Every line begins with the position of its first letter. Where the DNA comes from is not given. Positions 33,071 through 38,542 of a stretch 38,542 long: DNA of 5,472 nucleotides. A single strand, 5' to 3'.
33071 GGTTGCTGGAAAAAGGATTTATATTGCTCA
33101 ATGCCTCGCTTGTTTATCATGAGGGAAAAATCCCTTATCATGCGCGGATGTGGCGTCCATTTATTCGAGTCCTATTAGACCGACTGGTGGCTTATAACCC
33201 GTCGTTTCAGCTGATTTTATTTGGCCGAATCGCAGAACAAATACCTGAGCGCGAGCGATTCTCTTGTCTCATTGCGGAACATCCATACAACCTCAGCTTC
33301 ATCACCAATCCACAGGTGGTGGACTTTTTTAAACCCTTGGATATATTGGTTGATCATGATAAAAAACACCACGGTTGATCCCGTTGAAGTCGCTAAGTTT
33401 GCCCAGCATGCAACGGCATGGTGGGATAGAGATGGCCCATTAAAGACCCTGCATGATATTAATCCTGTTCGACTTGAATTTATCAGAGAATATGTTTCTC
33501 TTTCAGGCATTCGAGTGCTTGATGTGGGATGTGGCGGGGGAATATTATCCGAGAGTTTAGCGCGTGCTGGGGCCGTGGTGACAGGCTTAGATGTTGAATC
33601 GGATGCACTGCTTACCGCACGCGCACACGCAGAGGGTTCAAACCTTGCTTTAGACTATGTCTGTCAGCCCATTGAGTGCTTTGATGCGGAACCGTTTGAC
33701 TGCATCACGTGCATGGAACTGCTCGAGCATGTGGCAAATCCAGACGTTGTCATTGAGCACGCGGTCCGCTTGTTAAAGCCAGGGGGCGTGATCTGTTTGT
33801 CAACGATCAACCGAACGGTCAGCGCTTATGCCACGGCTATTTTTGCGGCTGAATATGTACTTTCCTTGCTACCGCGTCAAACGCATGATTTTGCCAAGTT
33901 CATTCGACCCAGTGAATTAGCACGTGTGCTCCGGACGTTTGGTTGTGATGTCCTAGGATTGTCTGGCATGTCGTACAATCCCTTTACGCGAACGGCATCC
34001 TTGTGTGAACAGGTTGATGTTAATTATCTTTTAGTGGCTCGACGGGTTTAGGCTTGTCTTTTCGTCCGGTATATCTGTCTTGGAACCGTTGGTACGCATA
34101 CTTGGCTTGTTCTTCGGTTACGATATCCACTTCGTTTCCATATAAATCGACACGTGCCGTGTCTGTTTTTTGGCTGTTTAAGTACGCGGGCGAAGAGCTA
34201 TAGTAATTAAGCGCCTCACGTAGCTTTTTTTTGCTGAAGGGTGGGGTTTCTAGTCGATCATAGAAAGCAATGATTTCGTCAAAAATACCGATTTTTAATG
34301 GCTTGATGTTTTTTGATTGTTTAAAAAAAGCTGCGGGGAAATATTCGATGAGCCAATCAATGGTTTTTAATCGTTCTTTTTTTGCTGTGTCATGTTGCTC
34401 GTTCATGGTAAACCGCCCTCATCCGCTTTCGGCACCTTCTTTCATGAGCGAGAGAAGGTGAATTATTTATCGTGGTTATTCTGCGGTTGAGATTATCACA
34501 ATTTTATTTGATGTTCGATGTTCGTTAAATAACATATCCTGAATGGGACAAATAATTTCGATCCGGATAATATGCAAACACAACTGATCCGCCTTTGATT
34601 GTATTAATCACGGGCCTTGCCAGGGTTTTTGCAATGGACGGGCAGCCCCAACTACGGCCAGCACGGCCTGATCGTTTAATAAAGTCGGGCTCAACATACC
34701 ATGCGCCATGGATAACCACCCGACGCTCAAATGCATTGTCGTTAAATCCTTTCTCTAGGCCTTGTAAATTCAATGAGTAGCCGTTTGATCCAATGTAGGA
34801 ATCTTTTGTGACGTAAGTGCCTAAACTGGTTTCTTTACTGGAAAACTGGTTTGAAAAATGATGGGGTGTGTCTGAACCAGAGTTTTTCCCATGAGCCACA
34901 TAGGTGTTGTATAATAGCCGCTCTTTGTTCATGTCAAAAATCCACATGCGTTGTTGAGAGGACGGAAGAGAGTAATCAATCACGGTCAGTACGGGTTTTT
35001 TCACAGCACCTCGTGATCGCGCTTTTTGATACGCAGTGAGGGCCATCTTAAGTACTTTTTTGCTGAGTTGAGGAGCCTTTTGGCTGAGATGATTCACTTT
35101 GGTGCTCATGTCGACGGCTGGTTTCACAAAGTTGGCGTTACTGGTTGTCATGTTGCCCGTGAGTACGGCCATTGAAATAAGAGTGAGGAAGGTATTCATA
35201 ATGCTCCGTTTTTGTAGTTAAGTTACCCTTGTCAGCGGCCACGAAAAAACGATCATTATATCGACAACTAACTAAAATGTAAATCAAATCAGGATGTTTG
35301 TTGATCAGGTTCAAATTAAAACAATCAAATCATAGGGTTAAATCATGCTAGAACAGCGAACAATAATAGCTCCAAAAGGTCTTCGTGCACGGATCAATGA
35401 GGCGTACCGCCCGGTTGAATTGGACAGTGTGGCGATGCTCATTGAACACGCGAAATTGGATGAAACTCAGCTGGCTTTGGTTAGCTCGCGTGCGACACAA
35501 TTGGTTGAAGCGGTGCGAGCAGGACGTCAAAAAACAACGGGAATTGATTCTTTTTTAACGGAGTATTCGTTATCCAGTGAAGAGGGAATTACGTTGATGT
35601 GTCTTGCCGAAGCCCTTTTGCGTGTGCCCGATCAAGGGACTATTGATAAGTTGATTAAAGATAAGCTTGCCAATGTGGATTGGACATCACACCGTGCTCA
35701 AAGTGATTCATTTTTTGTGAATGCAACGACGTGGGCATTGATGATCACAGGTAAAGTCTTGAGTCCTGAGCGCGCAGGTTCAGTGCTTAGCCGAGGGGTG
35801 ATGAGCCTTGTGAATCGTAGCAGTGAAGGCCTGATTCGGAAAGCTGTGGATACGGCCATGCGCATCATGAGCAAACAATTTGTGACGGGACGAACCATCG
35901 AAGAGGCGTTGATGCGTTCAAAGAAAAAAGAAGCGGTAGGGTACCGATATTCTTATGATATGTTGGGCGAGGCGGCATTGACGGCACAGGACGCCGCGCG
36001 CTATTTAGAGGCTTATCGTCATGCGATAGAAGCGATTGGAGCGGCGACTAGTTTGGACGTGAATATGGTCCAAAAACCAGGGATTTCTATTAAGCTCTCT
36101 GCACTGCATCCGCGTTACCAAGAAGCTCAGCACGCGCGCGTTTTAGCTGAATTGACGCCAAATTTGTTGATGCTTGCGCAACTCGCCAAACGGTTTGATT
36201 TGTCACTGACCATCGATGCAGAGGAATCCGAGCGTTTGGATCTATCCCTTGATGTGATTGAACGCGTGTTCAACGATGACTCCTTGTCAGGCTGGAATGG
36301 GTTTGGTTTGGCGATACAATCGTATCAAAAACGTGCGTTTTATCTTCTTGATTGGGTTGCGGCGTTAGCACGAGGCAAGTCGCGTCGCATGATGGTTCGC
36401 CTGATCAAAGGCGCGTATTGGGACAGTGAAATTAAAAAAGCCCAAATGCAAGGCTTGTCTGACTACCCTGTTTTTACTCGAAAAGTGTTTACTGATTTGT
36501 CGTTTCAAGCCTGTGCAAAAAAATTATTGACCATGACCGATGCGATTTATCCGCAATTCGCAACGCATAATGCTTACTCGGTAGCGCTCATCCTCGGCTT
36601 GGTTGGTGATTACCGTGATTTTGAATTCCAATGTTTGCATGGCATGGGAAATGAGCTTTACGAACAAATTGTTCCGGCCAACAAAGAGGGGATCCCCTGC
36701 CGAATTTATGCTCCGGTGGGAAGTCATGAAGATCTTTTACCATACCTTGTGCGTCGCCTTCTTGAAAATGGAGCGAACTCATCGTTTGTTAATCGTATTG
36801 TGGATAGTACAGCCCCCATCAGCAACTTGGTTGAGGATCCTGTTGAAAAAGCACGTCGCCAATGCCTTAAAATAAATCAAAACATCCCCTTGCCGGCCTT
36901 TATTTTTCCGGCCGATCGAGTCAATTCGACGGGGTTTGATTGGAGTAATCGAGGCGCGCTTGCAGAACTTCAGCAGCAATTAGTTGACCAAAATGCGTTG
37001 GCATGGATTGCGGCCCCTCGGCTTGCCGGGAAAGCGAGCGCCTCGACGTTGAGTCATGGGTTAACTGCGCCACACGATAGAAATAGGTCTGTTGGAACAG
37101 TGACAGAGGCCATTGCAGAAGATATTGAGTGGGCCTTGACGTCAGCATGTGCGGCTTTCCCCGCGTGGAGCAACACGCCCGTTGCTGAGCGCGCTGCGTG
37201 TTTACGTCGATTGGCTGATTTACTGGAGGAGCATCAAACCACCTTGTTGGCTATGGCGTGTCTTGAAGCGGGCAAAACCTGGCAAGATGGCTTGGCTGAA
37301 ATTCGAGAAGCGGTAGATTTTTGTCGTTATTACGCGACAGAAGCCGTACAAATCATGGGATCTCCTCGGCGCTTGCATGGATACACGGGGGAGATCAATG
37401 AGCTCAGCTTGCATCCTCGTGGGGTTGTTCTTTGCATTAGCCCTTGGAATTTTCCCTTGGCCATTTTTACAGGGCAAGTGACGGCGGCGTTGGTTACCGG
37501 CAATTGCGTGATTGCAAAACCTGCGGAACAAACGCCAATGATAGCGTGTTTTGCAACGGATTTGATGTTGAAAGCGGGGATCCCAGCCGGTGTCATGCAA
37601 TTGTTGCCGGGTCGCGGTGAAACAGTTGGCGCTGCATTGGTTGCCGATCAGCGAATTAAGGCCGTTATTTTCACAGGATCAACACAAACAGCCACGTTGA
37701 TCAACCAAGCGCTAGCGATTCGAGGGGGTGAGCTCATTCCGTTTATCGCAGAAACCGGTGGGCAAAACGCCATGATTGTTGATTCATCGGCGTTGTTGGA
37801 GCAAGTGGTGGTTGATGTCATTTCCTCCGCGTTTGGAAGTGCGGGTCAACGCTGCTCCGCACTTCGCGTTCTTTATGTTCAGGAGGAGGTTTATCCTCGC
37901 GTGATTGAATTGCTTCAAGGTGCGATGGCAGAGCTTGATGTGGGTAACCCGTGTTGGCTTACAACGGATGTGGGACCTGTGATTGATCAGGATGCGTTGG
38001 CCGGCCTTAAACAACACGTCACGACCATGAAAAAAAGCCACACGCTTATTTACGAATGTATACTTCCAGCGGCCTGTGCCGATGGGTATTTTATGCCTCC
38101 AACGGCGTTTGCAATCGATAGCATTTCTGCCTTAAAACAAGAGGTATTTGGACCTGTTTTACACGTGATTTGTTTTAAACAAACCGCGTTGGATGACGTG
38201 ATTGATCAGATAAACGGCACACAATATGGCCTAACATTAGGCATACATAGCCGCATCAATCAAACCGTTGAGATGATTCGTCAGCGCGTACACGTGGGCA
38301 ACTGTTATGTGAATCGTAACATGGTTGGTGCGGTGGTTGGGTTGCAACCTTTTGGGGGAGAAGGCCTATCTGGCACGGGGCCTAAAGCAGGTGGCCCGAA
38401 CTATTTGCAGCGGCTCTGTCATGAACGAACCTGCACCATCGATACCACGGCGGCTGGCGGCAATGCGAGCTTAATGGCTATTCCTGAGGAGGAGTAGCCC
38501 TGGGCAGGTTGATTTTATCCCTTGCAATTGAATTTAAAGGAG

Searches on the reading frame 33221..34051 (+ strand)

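Call 91: search_protein_families(library=pfam, proteins=[window:33221-34051:+], max_evalue=0.001)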
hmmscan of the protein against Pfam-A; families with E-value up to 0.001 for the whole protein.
window:33221-34051:+ (276 aa): 11 families
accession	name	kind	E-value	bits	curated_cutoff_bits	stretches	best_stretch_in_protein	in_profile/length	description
PF13489.12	Methyltransf_23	-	1.2e-23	84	27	1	93-245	20-162/164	Methyltransferase domain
PF08241.18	Methyltransf_11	-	5.6e-21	75.4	21.2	1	100-192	1-94/95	Methyltransferase domain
PF13649.12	Methyltransf_25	-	4.6e-19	69.3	27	1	99-189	1-97/97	Methyltransferase domain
PF13847.12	Methyltransf_31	-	2.2e-16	60.3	27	1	95-198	3-120/145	Methyltransferase domain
PF08242.18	Methyltransf_12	-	5.7e-16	59.5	30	1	100-191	1-98/98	Methyltransferase domain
PF06325.19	PrmA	-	2.3e-08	34.3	22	1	90-196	157-261/296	Ribosomal protein L11 methyltransferase (PrmA)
PF07021.18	MetW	-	4.1e-08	33.5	21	1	87-185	6-102/193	Methionine biosynthesis protein MetW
PF01209.24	Ubie_methyltran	-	5.9e-08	32.8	20.1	1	92-225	44-182/233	ubiE/COQ5 methyltransferase family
PF02353.26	CMAS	-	7.4e-08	32.5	27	1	65-200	33-171/273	Mycolic acid cyclopropane synthetase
PF05401.17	NodS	-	1.8e-06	28.4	24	1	98-217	46-168/201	Nodulation protein S (NodS)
PF05175.20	MTS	-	3.4e-05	24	23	1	98-190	34-135/170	Methyltransferase small domain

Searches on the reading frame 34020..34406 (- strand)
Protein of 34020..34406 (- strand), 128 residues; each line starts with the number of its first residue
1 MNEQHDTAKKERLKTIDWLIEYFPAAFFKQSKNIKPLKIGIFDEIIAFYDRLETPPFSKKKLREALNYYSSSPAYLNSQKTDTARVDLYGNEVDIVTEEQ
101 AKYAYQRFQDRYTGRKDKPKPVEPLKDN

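Call 91: search_protein_families(library=pfam, proteins=[window:34020-34406:-], max_evalue=0.001)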
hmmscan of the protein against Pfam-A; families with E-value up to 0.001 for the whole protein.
window:34020-34406:- (128 aa): 1 family
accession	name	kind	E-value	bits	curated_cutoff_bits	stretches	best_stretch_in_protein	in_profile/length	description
PF04352.18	ProQ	-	3.4e-29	101.4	27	1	14-118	6-106/109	ProQ/FINO family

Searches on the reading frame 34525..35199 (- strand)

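Call 91: search_protein_families(library=pfam, proteins=[window:34525-35199:-], max_evalue=0.001)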
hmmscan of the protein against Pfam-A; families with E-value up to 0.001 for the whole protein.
window:34525-35199:- (224 aa): 1 family
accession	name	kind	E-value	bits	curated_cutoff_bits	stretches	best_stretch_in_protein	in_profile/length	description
PF13645.11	YkuD_2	-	4.9e-70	234.8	27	1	42-210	2-169/169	L,D-transpeptidase catalytic domain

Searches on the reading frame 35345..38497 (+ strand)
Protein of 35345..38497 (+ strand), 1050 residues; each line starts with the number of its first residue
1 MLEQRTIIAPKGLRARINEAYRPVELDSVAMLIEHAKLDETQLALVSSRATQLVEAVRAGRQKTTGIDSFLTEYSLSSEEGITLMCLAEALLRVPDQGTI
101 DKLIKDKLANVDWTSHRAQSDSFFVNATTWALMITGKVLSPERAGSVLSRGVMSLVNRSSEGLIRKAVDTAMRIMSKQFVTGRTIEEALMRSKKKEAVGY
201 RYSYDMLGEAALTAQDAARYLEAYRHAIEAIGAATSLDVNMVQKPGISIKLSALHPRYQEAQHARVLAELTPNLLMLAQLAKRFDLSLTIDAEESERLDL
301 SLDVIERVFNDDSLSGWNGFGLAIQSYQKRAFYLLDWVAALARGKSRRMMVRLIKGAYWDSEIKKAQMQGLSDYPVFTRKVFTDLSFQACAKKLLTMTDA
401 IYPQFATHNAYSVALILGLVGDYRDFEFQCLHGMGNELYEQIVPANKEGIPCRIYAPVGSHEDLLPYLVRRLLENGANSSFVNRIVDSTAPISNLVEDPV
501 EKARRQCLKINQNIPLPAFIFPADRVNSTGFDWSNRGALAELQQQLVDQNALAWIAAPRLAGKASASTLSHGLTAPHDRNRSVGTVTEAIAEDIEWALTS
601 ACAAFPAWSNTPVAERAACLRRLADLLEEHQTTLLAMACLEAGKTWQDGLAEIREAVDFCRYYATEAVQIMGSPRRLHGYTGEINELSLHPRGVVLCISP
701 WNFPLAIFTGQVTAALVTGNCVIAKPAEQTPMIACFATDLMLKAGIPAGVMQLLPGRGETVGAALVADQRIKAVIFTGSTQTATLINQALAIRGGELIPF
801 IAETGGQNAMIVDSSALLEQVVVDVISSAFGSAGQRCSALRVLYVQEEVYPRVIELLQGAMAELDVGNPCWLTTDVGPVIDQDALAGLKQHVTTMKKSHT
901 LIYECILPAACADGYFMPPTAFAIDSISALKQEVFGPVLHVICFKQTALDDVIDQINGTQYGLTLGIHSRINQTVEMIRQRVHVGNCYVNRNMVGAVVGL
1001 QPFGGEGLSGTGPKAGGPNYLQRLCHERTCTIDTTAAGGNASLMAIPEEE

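Call 91: search_protein_families(library=pfam, proteins=[window:35345-38497:+], max_evalue=0.001)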
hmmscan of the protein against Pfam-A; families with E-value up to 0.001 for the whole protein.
window:35345-38497:+ (1050 aa): 4 families
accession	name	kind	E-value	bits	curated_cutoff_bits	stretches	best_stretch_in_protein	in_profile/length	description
PF00171.27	Aldedh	-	3.3e-121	405.5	23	1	575-1027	13-458/461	Aldehyde dehydrogenase family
PF01619.24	Pro_dh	-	8.6e-99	331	27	1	190-484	3-278/278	Proline dehydrogenase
PF14850.11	Pro_dh-DNA_bdg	-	2e-41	141.4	27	1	67-179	2-112/112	DNA-binding domain of Proline dehydrogenase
PF18327.6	PRODH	-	5.2e-09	36.7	26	1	13-58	3-48/48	Proline utilization A proline dehydrogenase N-terminal domain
